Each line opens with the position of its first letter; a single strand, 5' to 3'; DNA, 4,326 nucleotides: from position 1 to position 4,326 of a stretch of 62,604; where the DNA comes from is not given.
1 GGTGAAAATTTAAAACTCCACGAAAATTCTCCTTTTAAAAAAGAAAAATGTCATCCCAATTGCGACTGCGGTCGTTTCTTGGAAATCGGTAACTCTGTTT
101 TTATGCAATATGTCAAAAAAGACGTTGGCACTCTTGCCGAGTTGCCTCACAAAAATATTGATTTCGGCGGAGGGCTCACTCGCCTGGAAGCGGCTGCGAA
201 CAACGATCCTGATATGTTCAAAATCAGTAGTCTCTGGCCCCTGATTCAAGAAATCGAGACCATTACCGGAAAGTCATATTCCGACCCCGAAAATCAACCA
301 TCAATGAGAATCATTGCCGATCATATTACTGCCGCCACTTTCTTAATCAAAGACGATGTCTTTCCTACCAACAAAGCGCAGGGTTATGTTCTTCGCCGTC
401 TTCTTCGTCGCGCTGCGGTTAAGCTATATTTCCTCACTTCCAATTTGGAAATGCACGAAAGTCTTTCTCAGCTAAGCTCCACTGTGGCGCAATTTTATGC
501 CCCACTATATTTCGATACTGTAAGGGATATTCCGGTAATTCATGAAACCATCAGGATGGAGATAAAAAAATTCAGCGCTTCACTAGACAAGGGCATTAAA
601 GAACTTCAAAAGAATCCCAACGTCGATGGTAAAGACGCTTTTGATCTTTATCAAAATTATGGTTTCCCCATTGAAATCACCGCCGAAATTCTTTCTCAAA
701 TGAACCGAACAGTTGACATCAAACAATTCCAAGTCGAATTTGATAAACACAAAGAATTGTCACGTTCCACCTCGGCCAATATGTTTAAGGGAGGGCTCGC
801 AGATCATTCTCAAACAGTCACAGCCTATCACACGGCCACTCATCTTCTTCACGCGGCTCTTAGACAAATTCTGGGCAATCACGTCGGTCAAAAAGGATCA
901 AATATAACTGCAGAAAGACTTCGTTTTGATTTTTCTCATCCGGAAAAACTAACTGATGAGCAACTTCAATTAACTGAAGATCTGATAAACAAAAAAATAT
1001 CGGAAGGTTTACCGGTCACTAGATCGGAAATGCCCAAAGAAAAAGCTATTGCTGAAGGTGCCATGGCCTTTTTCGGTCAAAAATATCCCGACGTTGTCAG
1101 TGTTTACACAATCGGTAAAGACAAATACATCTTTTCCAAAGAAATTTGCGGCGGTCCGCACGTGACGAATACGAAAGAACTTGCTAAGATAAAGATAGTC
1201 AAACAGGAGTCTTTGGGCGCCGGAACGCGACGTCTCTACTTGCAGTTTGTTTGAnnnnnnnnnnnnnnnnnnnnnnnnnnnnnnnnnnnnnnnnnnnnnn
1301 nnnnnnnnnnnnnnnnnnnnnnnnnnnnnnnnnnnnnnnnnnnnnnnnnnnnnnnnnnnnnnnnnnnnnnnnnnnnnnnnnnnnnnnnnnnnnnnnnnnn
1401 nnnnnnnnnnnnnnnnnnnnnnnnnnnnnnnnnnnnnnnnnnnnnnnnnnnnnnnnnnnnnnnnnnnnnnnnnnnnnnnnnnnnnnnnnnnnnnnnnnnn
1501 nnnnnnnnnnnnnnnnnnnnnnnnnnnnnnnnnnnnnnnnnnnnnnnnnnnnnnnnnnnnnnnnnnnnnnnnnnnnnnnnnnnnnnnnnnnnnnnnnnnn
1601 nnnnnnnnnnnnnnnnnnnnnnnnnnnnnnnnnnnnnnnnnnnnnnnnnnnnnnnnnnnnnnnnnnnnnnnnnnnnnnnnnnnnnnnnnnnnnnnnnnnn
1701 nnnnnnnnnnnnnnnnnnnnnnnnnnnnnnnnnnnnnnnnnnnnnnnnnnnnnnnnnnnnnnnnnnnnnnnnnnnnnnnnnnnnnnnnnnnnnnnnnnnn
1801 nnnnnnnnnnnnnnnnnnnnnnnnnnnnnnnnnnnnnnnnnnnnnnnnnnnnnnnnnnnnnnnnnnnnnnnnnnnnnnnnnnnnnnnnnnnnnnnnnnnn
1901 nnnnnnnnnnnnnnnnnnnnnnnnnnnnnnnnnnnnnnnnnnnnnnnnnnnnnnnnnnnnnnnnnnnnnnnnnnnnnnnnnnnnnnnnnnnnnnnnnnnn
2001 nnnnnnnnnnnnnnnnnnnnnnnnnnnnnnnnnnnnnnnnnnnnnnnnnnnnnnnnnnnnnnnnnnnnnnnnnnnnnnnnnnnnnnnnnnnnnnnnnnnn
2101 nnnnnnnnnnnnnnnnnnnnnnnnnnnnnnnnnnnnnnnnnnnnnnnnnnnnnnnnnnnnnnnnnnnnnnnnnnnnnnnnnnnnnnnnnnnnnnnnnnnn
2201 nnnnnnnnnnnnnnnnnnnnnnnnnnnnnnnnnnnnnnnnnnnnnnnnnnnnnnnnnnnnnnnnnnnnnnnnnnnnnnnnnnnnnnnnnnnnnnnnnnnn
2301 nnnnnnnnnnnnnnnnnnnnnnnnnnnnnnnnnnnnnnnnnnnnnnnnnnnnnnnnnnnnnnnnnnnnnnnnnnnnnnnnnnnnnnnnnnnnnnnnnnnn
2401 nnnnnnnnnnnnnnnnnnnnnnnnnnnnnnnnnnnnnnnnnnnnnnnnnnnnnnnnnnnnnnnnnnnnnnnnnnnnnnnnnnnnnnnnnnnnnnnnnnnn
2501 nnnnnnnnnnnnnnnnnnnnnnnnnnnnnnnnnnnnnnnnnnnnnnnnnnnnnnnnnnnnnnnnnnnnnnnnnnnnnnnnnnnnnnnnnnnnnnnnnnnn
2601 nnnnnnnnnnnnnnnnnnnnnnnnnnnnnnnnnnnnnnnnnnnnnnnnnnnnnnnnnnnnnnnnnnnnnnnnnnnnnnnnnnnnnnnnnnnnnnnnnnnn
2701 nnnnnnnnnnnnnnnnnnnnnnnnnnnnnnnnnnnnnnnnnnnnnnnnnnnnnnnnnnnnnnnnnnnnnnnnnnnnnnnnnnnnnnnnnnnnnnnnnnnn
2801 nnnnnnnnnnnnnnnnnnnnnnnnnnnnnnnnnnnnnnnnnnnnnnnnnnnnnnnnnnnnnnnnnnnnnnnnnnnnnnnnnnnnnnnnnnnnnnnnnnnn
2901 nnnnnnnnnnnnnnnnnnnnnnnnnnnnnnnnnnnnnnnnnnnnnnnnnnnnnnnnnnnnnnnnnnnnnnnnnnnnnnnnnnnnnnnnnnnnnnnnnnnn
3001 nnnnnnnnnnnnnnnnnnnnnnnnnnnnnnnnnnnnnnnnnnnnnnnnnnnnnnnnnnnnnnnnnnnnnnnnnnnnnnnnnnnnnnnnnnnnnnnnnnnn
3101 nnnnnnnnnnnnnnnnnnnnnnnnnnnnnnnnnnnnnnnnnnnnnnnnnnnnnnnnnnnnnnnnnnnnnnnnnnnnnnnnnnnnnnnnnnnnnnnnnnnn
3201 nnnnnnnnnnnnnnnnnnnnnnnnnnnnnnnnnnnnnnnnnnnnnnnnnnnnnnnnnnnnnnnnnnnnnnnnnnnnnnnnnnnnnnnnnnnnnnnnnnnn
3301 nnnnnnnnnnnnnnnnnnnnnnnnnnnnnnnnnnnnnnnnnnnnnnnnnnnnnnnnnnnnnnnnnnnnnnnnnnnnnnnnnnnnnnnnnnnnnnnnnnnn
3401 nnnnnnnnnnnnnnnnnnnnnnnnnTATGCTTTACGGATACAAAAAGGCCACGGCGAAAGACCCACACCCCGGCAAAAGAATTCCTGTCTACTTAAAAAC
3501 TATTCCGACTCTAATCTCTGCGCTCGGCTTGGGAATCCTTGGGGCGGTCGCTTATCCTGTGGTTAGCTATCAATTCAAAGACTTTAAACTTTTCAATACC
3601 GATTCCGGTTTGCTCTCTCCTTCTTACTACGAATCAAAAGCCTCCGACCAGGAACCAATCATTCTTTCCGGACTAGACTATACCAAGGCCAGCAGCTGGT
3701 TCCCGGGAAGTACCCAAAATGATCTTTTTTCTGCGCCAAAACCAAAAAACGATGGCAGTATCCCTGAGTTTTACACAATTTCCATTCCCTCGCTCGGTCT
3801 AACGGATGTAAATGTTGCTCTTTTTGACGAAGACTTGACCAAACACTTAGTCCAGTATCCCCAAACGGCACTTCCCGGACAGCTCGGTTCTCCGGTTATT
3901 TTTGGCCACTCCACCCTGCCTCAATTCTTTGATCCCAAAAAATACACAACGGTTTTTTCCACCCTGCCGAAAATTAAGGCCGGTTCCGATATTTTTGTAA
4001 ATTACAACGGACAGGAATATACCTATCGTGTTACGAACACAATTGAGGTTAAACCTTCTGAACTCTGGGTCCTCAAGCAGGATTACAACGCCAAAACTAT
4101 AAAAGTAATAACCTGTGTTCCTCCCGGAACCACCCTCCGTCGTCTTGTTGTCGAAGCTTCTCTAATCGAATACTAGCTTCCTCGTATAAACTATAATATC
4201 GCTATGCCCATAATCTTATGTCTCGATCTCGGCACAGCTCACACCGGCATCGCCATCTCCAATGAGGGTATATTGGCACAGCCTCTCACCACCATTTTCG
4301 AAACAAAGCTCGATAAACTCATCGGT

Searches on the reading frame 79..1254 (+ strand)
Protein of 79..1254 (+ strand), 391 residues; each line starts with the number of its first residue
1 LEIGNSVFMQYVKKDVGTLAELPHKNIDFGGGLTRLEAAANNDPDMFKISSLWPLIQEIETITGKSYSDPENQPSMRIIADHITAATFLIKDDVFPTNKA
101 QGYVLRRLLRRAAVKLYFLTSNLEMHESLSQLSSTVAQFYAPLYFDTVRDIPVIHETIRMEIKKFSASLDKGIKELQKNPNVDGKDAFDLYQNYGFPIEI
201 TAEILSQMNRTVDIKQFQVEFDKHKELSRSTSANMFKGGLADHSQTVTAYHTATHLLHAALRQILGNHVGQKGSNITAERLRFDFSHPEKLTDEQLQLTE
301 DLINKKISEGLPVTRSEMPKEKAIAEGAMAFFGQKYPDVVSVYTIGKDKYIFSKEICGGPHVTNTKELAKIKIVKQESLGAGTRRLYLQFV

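Call 68: search_protein_families(library=pfam, proteins=[window:79-1254:+], max_evalue=0.00001)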
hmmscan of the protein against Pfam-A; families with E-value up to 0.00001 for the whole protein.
window:79-1254:+ (391 aa): 2 families
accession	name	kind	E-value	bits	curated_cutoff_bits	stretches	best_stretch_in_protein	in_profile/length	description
PF01411.24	tRNA-synt_2c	-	4.1e-48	164.7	30.3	1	2-249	197-447/552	tRNA synthetases class II (A)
PF07973.19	tRNA_SAD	-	3.2e-14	53.1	24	1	340-387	1-44/44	Threonyl and Alanyl tRNA synthetase second additional domain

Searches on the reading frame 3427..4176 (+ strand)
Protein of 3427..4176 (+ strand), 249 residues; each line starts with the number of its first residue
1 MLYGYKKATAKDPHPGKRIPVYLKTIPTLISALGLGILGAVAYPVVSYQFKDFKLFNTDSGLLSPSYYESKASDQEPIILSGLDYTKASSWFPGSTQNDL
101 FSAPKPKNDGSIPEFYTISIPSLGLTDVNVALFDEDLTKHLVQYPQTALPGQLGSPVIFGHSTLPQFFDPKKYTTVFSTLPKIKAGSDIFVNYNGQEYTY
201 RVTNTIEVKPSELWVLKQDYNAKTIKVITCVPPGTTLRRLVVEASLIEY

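Call 68: search_protein_families(library=pfam, proteins=[window:3427-4176:+], max_evalue=0.00001)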
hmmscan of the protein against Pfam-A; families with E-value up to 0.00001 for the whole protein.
window:3427-4176:+ (249 aa): 1 family
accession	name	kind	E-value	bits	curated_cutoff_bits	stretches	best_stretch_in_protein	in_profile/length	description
PF04203.18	Sortase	-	1.4e-20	73.7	26.6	1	118-246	1-124/125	Sortase domain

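Call 72: search_protein_families(library=ncbifam, proteins=[window:3427-4176:+], max_evalue=0.001)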
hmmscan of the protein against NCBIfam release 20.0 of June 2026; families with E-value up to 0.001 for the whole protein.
window:3427-4176:+ (249 aa): 6 families
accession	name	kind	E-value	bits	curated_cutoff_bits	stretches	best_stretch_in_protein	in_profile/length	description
NF033745.1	class_C_sortase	subfamily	7.4e-13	48.7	160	1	135-244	114-218/220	class C sortase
TIGR01076.1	sortase_fam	subfamily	9.9e-12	44.8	39.35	1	134-244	20-125/136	sortase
NF033746.1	class_D_sortase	subfamily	2.6e-09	37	165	1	130-246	26-133/135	class D sortase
NF033747.1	class_E_sortase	subfamily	7.7e-09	35.7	160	1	105-246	61-205/211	class E sortase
NF058671.1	sortase_SrtD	exception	7.7e-09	35.5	140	1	120-242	69-183/187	class D sortase, LPxTATN-specific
NF033748.1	class_F_sortase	subfamily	4e-05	23.3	166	1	143-230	49-133/155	class F sortase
